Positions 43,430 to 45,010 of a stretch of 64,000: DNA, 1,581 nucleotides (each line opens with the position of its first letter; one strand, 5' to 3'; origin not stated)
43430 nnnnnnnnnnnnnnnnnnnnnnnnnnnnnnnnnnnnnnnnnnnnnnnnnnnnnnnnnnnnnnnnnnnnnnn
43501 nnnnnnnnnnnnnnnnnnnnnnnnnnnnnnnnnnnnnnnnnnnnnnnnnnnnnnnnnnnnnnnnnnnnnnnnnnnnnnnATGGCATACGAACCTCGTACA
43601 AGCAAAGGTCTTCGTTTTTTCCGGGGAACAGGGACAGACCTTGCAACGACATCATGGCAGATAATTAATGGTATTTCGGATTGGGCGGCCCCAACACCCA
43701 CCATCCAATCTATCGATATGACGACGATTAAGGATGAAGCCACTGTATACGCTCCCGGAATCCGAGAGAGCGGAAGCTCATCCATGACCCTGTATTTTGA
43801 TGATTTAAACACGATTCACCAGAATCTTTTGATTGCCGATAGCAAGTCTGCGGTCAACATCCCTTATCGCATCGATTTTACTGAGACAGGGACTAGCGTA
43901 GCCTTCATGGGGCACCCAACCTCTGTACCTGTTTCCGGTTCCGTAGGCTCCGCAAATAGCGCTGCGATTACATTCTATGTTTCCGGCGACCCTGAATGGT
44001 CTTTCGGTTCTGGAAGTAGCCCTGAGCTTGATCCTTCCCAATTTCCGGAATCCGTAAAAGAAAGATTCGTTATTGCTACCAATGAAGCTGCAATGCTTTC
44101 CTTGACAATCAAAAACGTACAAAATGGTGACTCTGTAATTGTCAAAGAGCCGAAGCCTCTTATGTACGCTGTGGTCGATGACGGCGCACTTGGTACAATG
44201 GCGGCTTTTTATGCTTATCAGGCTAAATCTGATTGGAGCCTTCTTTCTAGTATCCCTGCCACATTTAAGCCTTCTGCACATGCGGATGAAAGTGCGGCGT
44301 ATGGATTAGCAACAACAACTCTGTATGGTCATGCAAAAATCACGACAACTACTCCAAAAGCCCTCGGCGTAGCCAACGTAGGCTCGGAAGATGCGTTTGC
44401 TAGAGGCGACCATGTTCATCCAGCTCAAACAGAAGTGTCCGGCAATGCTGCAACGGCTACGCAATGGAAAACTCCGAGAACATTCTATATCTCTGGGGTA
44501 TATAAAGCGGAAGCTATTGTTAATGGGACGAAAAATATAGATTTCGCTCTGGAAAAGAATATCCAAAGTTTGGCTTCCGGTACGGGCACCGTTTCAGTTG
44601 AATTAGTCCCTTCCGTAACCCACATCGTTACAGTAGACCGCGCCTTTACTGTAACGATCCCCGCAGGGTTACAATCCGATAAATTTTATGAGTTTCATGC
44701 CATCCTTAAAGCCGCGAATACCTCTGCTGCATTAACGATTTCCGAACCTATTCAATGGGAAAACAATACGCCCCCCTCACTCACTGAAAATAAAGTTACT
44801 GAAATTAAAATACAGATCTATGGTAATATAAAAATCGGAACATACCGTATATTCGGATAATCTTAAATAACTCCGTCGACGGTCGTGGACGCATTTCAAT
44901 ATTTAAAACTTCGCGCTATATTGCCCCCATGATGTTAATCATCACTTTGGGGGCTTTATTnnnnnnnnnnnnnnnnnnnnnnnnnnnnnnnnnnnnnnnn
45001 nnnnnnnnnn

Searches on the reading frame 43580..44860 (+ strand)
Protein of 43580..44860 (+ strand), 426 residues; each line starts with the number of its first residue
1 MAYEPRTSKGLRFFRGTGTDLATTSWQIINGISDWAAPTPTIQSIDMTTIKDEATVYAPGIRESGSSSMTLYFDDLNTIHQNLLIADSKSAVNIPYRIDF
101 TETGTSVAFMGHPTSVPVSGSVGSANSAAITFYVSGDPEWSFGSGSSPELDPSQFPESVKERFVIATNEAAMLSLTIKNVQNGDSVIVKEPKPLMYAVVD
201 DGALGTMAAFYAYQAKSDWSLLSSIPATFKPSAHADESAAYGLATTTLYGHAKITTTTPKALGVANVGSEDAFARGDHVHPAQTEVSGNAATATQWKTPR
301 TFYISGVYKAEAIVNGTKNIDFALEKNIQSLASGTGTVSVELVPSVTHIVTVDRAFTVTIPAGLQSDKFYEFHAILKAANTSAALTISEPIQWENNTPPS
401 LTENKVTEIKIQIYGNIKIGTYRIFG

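Call 20: search_protein_families(library=pfam, proteins=[window:43580-44860:+], max_evalue=0.001)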
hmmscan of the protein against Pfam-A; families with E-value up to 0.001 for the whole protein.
window:43580-44860:+ (426 aa): 1 family
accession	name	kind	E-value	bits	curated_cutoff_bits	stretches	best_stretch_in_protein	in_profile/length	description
PF16460.11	Phage_TTP_11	-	4e-07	30.3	28.4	1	41-98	35-91/154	Phage tail tube, TTP, lambda-like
